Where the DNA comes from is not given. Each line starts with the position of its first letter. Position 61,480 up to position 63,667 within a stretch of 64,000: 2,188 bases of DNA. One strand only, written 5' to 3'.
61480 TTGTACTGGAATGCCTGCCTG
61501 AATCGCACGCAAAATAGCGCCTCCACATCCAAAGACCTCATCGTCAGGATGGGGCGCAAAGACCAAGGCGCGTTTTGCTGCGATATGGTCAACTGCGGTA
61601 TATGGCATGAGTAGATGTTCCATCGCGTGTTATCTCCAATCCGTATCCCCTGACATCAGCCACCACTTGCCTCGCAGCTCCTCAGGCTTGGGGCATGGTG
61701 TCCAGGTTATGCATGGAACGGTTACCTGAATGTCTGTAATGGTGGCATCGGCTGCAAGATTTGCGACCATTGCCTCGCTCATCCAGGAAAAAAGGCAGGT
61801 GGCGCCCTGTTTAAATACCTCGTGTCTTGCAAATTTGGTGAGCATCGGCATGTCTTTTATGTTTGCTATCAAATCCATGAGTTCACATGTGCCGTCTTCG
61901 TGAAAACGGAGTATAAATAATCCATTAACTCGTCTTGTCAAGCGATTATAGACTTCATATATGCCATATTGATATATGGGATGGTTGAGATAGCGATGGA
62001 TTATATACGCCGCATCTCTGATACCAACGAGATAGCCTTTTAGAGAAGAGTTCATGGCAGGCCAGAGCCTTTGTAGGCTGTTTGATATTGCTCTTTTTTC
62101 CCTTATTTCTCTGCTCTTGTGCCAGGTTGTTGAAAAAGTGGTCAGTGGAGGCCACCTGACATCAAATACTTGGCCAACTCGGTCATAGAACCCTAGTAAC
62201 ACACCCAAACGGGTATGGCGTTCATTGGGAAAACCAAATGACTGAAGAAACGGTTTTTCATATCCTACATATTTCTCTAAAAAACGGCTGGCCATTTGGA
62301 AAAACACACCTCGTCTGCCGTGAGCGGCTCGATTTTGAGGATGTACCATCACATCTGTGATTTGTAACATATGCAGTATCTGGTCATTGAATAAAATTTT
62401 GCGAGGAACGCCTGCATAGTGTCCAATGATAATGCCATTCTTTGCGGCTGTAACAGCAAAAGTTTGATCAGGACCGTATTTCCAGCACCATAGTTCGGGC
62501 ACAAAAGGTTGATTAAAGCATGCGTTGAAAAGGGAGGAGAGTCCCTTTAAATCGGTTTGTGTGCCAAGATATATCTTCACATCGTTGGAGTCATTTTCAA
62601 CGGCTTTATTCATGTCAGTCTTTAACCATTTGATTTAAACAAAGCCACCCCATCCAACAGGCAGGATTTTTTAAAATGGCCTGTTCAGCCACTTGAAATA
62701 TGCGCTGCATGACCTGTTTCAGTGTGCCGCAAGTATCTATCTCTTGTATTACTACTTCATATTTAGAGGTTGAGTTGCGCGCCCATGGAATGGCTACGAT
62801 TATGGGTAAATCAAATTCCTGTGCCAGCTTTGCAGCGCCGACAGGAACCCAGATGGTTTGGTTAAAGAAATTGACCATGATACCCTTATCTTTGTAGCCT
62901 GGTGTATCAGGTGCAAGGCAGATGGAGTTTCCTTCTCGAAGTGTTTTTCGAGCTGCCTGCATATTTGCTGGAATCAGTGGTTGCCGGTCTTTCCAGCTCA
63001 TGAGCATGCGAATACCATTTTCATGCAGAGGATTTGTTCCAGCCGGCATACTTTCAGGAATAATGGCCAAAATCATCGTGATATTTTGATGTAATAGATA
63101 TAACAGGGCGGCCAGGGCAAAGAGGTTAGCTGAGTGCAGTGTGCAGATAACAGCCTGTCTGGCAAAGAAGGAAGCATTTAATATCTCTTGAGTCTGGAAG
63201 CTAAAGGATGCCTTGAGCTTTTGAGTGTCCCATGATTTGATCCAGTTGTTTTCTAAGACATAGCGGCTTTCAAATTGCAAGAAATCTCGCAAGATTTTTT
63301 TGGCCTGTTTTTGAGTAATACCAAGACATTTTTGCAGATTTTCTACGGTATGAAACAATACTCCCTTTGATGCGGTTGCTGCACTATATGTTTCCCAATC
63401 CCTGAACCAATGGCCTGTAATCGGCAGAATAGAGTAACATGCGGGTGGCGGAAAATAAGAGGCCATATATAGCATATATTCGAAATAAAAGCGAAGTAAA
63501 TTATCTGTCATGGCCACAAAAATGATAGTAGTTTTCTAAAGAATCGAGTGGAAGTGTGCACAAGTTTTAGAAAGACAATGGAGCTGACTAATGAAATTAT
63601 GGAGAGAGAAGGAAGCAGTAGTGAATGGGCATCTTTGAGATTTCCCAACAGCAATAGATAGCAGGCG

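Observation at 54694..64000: Eight-gene, gap-free minus-strand operon mixing glycan assembly, acyl transfer, miaA and a CDP-alcohol phosphatidyltransferase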

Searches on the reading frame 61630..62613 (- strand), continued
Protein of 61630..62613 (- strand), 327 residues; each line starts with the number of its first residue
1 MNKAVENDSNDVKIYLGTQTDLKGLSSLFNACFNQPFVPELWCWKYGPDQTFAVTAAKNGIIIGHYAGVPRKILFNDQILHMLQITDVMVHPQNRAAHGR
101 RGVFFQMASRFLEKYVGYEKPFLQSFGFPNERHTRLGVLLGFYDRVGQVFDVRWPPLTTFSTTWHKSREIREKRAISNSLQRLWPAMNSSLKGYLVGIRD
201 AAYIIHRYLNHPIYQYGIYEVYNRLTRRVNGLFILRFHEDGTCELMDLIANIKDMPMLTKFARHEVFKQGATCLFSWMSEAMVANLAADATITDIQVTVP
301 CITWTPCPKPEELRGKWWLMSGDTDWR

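Call 70: find_related_loci(query=A1, collection=metagenome_contigs, flank=10000)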
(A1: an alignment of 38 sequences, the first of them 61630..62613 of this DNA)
Query A1 (327 aa) in metagenome_contigs; peptide patterns used: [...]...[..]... (x = any residue, [..] = any of these).
157 stretches matched a pattern; 94 encode a relative of the query (tblastn E <= 1e-3); the best 80 are kept; 80 distinct loci.
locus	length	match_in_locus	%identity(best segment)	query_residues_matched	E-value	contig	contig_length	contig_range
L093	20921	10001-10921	57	21-327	3e-117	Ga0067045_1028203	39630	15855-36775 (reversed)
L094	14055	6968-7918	36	13-327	7e-67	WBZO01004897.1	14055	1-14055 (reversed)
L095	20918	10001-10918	39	25-327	4e-66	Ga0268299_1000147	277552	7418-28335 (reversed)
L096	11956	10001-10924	39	21-326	6e-66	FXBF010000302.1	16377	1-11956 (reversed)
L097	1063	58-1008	36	13-327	4e-71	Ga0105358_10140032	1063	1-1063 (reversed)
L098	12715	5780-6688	39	28-327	1e-65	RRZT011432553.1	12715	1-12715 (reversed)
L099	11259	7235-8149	38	25-327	1e-65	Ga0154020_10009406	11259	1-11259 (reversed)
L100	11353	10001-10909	38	27-327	4e-65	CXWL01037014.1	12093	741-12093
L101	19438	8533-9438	38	28-327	1e-64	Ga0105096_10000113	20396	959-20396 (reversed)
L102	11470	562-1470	37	27-327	8e-64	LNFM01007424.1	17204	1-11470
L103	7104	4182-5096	38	25-327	2e-63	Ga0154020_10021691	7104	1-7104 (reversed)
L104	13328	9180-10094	38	25-327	2e-63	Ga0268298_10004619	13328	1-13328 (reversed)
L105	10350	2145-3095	35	13-327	4e-63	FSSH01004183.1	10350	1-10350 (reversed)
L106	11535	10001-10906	37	28-327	1e-62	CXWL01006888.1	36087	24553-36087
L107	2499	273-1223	36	13-327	4e-63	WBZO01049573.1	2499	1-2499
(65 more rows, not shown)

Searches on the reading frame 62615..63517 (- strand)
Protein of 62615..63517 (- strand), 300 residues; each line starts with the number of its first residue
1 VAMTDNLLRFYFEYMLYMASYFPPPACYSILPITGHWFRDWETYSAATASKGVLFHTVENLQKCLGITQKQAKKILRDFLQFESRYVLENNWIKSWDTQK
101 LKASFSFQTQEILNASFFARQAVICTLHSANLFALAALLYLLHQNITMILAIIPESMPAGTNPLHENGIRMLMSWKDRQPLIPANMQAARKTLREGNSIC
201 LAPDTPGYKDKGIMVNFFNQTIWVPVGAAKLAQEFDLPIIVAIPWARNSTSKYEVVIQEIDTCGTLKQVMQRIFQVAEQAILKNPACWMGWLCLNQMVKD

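Call 5: search_protein_families(library=pfam, proteins=[window:62615-63517:-], max_evalue=0.01)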
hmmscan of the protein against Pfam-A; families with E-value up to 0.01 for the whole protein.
window:62615-63517:- (300 aa): 1 family
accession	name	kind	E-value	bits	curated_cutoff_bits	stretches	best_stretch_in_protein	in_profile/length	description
PF03279.18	Lip_A_acyltrans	-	1.9e-20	73.7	22.3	1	48-291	47-288/295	Bacterial lipid A biosynthesis acyltransferase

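Call 6: search_protein_families(library=ncbifam, proteins=[window:62615-63517:-], max_evalue=0.01)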
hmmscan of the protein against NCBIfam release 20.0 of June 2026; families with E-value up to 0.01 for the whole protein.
window:62615-63517:- (300 aa): 7 families
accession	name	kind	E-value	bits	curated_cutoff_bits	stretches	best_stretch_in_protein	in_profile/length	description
NF005919.0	PRK07920.1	equivalog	1.1e-12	47.7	209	1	59-288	54-286/311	phosphatidylinositol mannoside acyltransferase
TIGR02207.1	lipid_A_htrB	subfamily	4.9e-07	29.4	297.8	1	59-292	57-287/303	LpxL/LpxP family Kdo(2)-lipid IV(A) lauroyl/palmitoleoyl acyltransferase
NF005340.0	PRK06860.1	subfamily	1.3e-06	27.8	398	1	59-292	63-293/309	lipid A biosynthesis lauroyl acyltransferase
NF006270.0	PRK08419.1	equivalog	1.5e-06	27.7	248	1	191-288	178-281/298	lipid A biosynthesis lauroyl acyltransferase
NF006487.0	PRK08905.1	equivalog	3.7e-05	22.9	281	1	175-286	148-264/290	lysophospholipid acyltransferase family protein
NF004191.0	PRK05646.1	equivalog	0.0082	15.3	491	0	59-287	60-287/310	lipid A biosynthesis lauroyl acyltransferase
NF005120.0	PRK06553.1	equivalog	0.0095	15.3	273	0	183-291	187-301/308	lipid A biosynthesis lauroyl acyltransferase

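Call 7: find_encoding_contigs(protein=window:62615-63517:-, flank=10000, max_places=6)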
Protein window:62615-63517:- (300 aa): no gene with exactly this product is on record in the collection.

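Call 23: search_solved_structures(query=window:62615-63517:-, max_evalue=1)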
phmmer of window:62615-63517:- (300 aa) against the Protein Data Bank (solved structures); distinct sequences matched with E-value up to 1: 5.
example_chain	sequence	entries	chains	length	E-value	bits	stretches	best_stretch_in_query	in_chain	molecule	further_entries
5oce_A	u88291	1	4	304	0.053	16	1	115-288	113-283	Phosphatidylinositol mannoside acyltransferase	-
5f2t_A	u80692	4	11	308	0.055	16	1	115-288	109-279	Phosphatidylinositol mannoside acyltransferase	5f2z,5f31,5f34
7ojt_A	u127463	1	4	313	0.057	15.9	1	115-288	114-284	Phosphatidylinositol mannoside acyltransferase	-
4mst_A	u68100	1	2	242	0.59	12.6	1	3-59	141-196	class I chitinase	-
7mq8_SP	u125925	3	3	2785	0.96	11.9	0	21-75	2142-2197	Small subunit processome component 20 homolog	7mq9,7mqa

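Call 37: search_solved_structures(query=window:62615-63517:-, max_evalue=1, show_alignments=1)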
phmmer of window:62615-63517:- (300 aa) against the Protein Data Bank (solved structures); distinct sequences matched with E-value up to 1: 5.
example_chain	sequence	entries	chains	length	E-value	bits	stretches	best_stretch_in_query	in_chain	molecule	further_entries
5oce_A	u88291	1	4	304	0.053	16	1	115-288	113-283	Phosphatidylinositol mannoside acyltransferase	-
5f2t_A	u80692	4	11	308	0.055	16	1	115-288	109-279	Phosphatidylinositol mannoside acyltransferase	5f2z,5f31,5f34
7ojt_A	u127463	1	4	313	0.057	15.9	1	115-288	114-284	Phosphatidylinositol mannoside acyltransferase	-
4mst_A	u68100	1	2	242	0.59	12.6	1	3-59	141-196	class I chitinase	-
7mq8_SP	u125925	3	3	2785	0.96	11.9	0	21-75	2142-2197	Small subunit processome component 20 homolog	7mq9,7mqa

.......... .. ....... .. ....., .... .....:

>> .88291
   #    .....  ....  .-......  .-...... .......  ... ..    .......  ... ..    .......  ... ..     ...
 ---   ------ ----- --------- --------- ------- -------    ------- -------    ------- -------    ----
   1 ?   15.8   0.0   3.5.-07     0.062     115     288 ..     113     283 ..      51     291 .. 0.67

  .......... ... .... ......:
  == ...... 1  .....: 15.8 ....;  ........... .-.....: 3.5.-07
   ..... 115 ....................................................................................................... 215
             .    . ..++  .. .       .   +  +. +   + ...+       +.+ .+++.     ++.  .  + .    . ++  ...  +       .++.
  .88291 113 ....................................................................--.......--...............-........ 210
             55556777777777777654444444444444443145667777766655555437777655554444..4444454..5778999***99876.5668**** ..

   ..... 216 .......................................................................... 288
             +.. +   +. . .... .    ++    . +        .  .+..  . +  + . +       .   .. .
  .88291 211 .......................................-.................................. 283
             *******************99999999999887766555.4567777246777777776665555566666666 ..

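Call 38: find_homologous_proteins(query=window:62615-63517:-, max_evalue=0.00001)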
Query window:62615-63517:- (300 aa): 10 proteins with E <= 0.00001 among 461 candidates.
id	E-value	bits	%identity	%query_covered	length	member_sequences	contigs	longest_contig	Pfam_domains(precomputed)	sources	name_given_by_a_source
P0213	1.7e-202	689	100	99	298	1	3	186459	PF03279.19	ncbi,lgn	-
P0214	1.8e-170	584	82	99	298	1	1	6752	PF03279.19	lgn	-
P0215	2.8e-159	547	77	99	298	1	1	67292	PF03279.19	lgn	-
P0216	5.2e-122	425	63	98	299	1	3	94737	PF03279.19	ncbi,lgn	ncbi:MAG: hypothetical protein ABWK15_03540 [Dissulfuribacterales bacterium]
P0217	2.6e-121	423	63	98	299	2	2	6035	PF03279.19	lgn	-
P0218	1.3e-120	420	63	98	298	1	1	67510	PF03279.19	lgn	-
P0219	5.2e-115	402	60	98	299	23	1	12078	PF03279.19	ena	-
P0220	1.5e-102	361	54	98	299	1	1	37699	PF03279.19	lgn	-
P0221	7.8e-98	345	53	97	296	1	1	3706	PF03279.19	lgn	-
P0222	3.6e-43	166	33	98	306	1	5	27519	-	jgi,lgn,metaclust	metaclust:\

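Call 39: find_encoding_contigs(protein=P0220, flank=10000, max_places=1)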
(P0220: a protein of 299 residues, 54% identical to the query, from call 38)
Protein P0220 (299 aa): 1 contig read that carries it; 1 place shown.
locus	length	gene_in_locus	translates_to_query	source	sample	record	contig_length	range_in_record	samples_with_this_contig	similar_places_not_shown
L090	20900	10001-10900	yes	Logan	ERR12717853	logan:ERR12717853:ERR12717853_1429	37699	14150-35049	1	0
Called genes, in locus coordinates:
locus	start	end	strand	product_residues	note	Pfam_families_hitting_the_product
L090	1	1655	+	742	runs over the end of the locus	PF07715:Plug (weak), PF14905:OMP_b-brl_3 (faint), PF00593:TonB_dep_Rec_b-barrel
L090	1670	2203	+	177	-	PF02663:FmdE, PF01258:zf-dskA_traR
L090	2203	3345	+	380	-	PF01497:Peripla_BP_2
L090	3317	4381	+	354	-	PF01032:FecCD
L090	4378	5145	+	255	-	PF00005:ABC_tran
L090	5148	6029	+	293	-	PF03544:TonB_C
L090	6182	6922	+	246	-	PF01061:ABC2_membrane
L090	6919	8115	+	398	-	PF00005:ABC_tran, PF14524:Wzt_C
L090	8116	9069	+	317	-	PF04055:Radical_SAM, PF13186:SPASM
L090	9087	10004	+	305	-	PF13489:Methyltransf_23, PF08241:Methyltransf_11, PF13649:Methyltransf_25, PF13847:Methyltransf_31 (weak)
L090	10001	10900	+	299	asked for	PF03279:Lip_A_acyltrans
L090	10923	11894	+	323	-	PF13527:Acetyltransf_9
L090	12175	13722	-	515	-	PF13167:GTP-bdg_N, PF16360:GTP-bdg_M, PF01926:MMR_HSR1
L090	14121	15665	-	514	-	PF00672:HAMP (weak), PF00015:MCPsignal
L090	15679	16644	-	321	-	PF01058:Oxidored_q6, PF14720:NiFe_hyd_SSU_C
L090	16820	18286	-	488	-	PF00374:NiFeSe_Hases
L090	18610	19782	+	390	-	PF01058:Oxidored_q6, PF14720:NiFe_hyd_SSU_C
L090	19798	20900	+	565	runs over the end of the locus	PF27537:HoxH (weak), PF00374:NiFeSe_Hases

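Call 40: find_encoding_contigs(protein=P0222, flank=10000, max_places=1)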
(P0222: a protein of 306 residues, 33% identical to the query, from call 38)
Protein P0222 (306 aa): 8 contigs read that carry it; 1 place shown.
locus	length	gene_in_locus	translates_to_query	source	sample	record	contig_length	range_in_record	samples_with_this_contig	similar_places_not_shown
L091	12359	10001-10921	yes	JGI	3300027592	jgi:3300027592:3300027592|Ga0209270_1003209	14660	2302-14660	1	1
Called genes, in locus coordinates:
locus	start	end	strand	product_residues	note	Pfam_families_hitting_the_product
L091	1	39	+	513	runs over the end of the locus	PF00188:CAP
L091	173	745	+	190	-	-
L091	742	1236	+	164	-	-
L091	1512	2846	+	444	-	-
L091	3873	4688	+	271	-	PF01061:ABC2_membrane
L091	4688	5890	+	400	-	PF00005:ABC_tran, PF14524:Wzt_C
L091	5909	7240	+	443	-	PF02310:B12-binding, PF04055:Radical_SAM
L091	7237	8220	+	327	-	PF04055:Radical_SAM, PF13186:SPASM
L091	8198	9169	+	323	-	PF13489:Methyltransf_23, PF08241:Methyltransf_11, PF08242:Methyltransf_12 (weak), PF13649:Methyltransf_25, PF13847:Methyltransf_31 (weak)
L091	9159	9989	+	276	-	PF13489:Methyltransf_23 (weak), PF13649:Methyltransf_25 (weak)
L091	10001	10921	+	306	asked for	-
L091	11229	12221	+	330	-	PF13527:Acetyltransf_9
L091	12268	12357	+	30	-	?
